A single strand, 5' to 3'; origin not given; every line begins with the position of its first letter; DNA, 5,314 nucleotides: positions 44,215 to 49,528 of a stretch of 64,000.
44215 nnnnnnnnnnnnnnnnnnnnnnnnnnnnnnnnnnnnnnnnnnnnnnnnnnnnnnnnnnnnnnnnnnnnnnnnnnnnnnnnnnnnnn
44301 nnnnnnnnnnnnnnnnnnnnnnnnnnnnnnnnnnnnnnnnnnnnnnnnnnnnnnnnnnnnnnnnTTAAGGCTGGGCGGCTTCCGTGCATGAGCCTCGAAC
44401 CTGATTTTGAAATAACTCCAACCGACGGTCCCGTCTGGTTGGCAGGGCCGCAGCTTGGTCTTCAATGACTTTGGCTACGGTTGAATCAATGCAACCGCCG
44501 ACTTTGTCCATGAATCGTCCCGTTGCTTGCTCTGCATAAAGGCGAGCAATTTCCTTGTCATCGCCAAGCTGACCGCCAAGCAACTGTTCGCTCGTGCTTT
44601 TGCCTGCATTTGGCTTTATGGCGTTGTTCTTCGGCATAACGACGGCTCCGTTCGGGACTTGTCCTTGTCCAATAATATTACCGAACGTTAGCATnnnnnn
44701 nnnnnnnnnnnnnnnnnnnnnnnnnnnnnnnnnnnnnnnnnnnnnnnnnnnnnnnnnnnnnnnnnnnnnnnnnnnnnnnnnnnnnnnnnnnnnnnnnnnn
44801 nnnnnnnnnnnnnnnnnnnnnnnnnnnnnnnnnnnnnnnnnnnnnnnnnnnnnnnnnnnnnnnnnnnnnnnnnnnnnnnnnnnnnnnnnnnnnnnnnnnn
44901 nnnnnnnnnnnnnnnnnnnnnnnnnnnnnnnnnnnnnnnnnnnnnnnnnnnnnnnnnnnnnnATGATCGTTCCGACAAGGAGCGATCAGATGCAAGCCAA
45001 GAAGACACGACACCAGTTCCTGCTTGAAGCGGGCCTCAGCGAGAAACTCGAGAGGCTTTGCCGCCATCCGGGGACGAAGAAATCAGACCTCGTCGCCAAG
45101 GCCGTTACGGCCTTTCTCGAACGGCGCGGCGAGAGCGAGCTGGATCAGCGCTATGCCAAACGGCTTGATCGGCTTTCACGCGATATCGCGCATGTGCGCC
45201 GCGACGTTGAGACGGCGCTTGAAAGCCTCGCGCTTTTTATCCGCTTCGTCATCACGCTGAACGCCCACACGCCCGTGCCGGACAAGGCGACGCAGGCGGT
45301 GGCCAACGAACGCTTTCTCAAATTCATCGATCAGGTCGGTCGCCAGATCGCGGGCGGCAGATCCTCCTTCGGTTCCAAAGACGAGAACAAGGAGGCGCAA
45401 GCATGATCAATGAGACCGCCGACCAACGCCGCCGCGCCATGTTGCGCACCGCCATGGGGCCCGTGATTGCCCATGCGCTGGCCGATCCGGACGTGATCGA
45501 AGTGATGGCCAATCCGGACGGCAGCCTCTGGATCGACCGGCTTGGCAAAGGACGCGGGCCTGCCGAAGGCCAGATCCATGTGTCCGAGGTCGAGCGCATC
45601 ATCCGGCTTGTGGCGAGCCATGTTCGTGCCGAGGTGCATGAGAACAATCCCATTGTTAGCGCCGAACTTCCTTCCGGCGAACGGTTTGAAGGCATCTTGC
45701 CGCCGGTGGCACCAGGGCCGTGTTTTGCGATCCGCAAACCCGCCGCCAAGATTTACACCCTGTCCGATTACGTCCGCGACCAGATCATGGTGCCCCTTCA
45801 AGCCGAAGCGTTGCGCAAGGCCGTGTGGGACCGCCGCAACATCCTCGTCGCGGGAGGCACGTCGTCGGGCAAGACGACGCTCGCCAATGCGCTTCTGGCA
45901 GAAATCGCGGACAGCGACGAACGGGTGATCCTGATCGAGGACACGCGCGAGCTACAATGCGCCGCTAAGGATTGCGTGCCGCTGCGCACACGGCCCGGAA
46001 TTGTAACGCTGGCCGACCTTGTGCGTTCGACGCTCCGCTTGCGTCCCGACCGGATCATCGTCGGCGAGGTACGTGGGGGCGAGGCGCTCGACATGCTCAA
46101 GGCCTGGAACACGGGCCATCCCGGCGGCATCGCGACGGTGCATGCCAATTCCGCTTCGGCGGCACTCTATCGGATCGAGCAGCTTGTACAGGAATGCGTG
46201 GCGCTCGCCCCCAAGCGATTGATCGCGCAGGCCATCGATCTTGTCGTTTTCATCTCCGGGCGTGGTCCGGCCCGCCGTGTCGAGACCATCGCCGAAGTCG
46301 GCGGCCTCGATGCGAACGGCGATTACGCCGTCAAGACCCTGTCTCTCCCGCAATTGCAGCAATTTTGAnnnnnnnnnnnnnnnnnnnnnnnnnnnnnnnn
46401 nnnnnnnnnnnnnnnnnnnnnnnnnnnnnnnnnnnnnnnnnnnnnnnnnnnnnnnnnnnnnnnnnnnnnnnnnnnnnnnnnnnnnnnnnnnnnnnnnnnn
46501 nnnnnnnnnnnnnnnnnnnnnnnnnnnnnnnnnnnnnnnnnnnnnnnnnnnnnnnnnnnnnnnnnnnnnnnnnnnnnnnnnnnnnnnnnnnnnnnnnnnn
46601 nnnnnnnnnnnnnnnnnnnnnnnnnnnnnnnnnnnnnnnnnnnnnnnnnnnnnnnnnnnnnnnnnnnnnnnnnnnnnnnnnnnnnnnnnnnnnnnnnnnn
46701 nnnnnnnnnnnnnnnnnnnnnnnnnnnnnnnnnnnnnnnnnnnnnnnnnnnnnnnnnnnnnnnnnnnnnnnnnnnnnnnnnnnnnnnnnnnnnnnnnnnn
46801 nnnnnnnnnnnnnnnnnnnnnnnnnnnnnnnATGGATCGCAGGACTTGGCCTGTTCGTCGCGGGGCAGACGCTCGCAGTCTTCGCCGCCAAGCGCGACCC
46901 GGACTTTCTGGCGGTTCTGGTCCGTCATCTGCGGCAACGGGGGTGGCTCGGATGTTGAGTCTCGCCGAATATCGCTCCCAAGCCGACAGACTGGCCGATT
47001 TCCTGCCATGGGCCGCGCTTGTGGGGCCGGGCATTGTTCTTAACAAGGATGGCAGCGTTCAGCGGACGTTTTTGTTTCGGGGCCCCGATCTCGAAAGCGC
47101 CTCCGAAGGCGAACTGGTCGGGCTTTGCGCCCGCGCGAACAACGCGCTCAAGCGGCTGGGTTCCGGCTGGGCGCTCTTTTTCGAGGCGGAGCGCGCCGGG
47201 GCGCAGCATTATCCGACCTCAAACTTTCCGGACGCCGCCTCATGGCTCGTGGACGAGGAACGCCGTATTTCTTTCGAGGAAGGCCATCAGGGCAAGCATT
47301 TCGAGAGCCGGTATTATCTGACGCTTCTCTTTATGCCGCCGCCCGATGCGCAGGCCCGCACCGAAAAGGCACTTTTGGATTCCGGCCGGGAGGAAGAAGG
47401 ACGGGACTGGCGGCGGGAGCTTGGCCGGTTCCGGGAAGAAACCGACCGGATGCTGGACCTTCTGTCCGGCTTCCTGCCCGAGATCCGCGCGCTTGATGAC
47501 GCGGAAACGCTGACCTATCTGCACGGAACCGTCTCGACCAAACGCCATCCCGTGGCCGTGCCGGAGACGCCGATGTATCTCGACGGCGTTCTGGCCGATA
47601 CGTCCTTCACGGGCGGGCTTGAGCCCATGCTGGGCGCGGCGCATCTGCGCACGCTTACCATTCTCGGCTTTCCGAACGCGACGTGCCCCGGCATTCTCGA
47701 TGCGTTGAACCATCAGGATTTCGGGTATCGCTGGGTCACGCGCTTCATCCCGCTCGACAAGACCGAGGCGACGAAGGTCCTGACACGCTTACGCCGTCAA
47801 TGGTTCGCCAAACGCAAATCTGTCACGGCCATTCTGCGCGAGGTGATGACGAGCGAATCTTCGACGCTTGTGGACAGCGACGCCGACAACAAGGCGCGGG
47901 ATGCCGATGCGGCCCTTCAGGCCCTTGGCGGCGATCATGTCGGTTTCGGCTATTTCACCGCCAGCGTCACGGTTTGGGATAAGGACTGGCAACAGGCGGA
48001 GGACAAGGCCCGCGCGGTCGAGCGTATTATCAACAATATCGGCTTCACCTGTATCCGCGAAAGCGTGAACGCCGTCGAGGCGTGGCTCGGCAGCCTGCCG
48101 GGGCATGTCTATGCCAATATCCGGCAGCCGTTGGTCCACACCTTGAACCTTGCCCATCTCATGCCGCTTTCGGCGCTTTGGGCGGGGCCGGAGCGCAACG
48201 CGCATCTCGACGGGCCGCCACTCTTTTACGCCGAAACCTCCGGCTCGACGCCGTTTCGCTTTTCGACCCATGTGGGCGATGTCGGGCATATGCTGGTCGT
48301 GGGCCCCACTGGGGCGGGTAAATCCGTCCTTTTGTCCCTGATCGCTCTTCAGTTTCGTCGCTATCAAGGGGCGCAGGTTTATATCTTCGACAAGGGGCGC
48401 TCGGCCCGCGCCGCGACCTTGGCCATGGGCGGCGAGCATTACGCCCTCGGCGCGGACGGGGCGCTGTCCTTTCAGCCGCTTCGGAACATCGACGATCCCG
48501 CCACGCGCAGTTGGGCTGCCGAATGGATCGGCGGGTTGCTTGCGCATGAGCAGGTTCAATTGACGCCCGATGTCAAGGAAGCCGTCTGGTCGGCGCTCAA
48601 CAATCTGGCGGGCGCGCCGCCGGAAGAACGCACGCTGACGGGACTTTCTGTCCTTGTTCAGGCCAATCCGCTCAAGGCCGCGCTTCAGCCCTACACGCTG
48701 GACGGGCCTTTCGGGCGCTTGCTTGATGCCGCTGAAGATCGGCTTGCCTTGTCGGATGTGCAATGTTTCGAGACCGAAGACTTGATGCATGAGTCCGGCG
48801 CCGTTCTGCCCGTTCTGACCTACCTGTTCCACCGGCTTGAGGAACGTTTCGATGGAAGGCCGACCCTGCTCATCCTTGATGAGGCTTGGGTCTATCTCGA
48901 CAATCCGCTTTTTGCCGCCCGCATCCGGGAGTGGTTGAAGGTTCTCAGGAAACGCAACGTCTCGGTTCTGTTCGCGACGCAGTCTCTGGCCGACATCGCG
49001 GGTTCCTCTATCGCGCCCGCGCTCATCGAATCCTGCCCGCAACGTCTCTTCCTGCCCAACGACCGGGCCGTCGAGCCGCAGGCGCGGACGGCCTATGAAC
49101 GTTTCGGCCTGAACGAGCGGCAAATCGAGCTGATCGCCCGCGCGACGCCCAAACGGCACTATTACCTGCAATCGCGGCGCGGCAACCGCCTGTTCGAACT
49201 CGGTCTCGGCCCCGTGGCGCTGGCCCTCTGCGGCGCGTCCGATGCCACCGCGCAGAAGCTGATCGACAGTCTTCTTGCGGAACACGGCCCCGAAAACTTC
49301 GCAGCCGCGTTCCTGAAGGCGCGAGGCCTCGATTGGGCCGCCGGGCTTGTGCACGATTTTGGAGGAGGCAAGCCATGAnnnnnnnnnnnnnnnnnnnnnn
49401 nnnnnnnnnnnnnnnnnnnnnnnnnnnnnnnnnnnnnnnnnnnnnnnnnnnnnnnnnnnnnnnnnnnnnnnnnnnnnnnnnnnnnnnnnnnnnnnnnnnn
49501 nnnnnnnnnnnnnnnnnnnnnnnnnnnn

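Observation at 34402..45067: Two paralogous AT-rich gene modules inserted at different points of the ICE backbone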

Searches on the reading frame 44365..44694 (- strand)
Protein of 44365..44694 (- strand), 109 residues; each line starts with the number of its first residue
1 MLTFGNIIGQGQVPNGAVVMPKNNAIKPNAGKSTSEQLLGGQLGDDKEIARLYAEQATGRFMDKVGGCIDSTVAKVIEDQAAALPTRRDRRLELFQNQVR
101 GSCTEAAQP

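Call 6: search_protein_families(library=pfam, proteins=[window:44365-44694:-], max_evalue=0.1)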
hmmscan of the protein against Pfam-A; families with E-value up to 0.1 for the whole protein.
window:44365-44694:- (109 aa): 0 families

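Call 35: search_protein_families(library=padloc, proteins=[window:44365-44694:-], max_evalue=1)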
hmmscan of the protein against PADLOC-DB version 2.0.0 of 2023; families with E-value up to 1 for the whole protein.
window:44365-44694:- (109 aa): 0 families

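Call 36: search_protein_families(library=phrogs, proteins=[window:44365-44694:-], max_evalue=1)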
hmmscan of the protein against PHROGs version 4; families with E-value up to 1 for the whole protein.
window:44365-44694:- (109 aa): 2 families
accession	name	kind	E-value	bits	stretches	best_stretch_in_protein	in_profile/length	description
phrog_23855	-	unknown function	0.019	16.1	1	71-107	13-44/57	-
phrog_13504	-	unknown function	0.23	11.8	1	73-105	51-82/165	-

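Call 37: search_protein_families(library=ncbifam, proteins=[window:44365-44694:-], max_evalue=1)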
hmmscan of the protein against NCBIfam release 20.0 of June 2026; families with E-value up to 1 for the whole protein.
window:44365-44694:- (109 aa): 0 families

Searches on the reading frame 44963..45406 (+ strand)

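Call 6: search_protein_families(library=pfam, proteins=[window:44963-45406:+], max_evalue=0.1)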
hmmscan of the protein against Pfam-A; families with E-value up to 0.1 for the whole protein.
window:44963-45406:+ (147 aa): 1 family
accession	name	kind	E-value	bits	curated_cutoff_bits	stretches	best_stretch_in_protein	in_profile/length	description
PF12651.13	RHH_3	-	0.065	13.6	21.6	0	13-53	1-41/44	Ribbon-helix-helix domain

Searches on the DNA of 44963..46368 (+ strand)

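Call 64: search_dna_similar(query=window:44963-46368:+, collection=plasmids, mode=distant, max_rows=15)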
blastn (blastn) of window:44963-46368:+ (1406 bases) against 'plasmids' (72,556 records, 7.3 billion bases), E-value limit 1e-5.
Records with a match: 1510; places in all: 1699; records where one place covers at least 80% of the query: 0.
Best place of each record, by identity: 80-90% 191; 60-80% 1319.
By first word of the organism name: Rhizobium 254; Agrobacterium 198; Sinorhizobium 108; Xanthomonas 106; Vibrio 84; uncultured 71; Bradyrhizobium 59; Neisseria 51; Pseudosulfitobacter 46; Burkholderia 42; and 109 more.
By predicted mobility (MOB-suite, as given by PLSDB): conjugative 929; non-mobilizable 355; mobilizable 226.
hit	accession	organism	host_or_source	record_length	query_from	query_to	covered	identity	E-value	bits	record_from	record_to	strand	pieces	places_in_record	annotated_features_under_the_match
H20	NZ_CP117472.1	Sphingobium sp. YC-XJ3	whole organism,Contaminated soil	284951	370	1371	71%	70.3%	3e-129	470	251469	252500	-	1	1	trbB: P-type conjugative transfer ATPase TrbB | CopG family transcriptional regulator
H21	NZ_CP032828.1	Sphingomonas paeninsulae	whole organism,soil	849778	465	1371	65%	69.1%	7e-99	369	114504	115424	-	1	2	none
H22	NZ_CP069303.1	Shinella sp. PSBB067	monoisolate,Minnesota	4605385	476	1364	63%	68.3%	8e-73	283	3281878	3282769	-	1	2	none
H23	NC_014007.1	Sphingobium indicum UT26S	-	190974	468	1371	64%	66.7%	2e-55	225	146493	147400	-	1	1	trbB: P-type conjugative transfer ATPase TrbB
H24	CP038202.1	Paracoccus ferrooxidans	single cell,bioreactor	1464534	468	1370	64%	66.8%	2e-61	244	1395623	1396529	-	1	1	trbB: P-type conjugative transfer ATPase TrbB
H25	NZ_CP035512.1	Haematobacter massiliensis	single cell,human skin swab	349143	477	1371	64%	66.5%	8e-54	220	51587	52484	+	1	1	trbB: P-type conjugative transfer ATPase TrbB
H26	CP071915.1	Ralstonia solanacearum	Pogostemon cablin,Single strain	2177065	458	1348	63%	66.7%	3e-60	241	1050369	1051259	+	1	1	trbB: P-type conjugative transfer ATPase TrbB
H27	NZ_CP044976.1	Hydrogenophaga sp. PBL-H3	-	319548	477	1348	62%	66.4%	4e-52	214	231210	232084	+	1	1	trbB: P-type conjugative transfer ATPase TrbB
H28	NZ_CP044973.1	Hydrogenophaga sp. PBL-H3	-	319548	477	1348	62%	66.4%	4e-52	214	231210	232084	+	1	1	trbB: P-type conjugative transfer ATPase TrbB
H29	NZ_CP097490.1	Pseudomonas sp. BYT-5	wastewater treatment tank,soil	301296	477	1351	62%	65.7%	3e-46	195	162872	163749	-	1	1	trbB: P-type conjugative transfer ATPase TrbB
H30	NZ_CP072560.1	Pseudomonas sp. BYT-1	activated sludge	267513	477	1351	62%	65.7%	3e-46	195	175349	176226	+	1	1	trbB: P-type conjugative transfer ATPase TrbB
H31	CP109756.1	Pseudomonas aeruginosa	Homo sapiens,whole organism,swab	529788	477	1348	62%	65.7%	1e-46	196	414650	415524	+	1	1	trbB: P-type conjugative transfer ATPase TrbB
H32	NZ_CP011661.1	Enterobacter hormaechei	Homo sapiens,Perirectal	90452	468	1315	60%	67.3%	5e-63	250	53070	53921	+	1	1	trbB: P-type conjugative transfer ATPase TrbB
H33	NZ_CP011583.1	Enterobacter hormaechei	Homo sapiens,Perirectal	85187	468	1315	60%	67.3%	5e-63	250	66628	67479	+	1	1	trbB: P-type conjugative transfer ATPase TrbB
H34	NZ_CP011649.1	Enterobacter hormaechei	Homo sapiens,Perirectal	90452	468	1315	60%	67.3%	5e-63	250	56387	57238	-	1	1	trbB: P-type conjugative transfer ATPase TrbB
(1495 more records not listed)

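Call 65: get_annotated_region(hit=H20, flank=7000)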
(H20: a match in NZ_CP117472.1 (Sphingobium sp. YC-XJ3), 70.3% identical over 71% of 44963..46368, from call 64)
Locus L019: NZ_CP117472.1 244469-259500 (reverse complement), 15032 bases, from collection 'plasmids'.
description: Sphingobium sp. YC-XJ3 plasmid unnamed1, complete sequence
organism: Sphingobium sp. YC-XJ3 (NCBI taxid 3024245)
taxonomy: Bacteria; Pseudomonadota; Alphaproteobacteria; Sphingomonadales; Sphingomonadaceae; Sphingobium; Sphingobium sp. YC-XJ3
host: -; source: whole organism,Contaminated soil; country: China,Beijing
typing (MOB-suite, as given by PLSDB): non-mobilizable; replicon rep_cluster_543; mating-pair formation MPF_F
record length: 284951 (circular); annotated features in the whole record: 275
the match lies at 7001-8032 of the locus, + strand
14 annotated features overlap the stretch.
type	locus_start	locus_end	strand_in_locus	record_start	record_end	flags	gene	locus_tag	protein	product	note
CDS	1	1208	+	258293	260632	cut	-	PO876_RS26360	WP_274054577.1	S8 family peptidase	-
CDS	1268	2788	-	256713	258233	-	-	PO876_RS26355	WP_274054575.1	hypothetical protein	-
CDS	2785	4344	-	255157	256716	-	-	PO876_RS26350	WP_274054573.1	toll/interleukin-1 receptor domain-containing protein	GO:0007165 - signal transduction [Evidence IEA]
CDS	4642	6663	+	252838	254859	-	-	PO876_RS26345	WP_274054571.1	conjugal transfer protein TraG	-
CDS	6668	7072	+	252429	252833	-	-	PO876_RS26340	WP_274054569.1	CopG family transcriptional regulator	-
CDS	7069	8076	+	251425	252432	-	trbB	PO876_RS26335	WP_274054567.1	P-type conjugative transfer ATPase TrbB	-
CDS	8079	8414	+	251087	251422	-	-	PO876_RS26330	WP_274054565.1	TrbC/VirB2 family protein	-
CDS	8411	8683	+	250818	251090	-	-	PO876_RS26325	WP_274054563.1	VirB3 family type IV secretion system protein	-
CDS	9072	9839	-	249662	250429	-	istB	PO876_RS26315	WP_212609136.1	IS21-like element helper ATPase IstB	-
CDS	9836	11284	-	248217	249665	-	istA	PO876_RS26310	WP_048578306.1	IS21 family transposase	-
CDS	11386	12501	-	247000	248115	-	-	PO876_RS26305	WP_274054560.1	hypothetical protein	-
CDS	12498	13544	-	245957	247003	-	-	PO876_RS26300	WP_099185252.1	nucleotidyl transferase AbiEii/AbiGii toxin family protein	-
CDS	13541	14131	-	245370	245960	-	-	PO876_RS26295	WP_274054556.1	DUF6088 family protein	-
CDS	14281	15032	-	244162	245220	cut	-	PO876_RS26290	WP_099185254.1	CBASS cGAMP-activated phospholipase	-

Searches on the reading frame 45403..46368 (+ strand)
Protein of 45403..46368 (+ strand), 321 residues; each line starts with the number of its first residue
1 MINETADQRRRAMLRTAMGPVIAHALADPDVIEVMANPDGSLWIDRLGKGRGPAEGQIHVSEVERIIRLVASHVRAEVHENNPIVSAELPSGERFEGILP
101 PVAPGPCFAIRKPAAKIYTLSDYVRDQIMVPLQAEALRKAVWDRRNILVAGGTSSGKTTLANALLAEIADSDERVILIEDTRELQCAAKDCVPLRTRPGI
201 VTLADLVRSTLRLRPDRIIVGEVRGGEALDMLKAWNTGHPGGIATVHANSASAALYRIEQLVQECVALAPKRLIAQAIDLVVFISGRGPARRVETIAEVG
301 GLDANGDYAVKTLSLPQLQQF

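Call 115: search_protein_families(library=pfam, proteins=[window:45403-46368:+], max_evalue=0.00001)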
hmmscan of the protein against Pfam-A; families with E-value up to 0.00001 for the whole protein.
window:45403-46368:+ (321 aa): 1 family
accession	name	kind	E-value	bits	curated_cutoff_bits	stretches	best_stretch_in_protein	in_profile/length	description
PF00437.27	T2SSE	-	1.3e-40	139.7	24.9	1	63-282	50-273/370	Type II/IV secretion system protein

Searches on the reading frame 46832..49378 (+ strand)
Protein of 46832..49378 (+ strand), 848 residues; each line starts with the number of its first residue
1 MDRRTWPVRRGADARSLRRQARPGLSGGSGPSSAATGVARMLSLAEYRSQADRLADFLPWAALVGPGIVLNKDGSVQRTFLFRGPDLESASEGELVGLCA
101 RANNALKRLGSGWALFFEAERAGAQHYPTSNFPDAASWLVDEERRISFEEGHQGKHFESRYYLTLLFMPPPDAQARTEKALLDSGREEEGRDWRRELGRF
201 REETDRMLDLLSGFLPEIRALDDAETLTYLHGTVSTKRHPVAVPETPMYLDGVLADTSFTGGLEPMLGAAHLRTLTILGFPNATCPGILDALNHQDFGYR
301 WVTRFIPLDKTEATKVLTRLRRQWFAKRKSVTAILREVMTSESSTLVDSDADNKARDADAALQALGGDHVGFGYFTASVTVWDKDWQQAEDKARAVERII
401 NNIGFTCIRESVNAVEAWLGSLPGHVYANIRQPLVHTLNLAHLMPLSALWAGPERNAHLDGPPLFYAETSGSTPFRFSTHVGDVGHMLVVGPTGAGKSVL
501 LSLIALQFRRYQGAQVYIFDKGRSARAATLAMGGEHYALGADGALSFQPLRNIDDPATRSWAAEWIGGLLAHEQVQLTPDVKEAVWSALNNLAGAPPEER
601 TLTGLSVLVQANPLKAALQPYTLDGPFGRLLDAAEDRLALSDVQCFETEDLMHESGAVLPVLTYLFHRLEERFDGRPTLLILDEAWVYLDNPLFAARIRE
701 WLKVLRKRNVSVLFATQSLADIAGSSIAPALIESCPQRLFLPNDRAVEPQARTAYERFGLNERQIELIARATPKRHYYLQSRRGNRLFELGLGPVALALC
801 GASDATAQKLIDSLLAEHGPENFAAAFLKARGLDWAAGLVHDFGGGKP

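Call 115: search_protein_families(library=pfam, proteins=[window:46832-49378:+], max_evalue=0.00001)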
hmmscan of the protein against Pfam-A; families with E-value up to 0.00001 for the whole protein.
window:46832-49378:+ (848 aa): 2 families
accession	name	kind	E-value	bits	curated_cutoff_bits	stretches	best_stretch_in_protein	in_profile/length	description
PF03135.19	CagE_TrbE_VirB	-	5.5e-12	46.5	21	1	346-431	119-204/204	CagE, TrbE, VirB family, component of type IV transporter system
PF19044.6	P-loop_TraG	-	1.2e-11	44.3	25.8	1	615-767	185-341/413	TraG P-loop domain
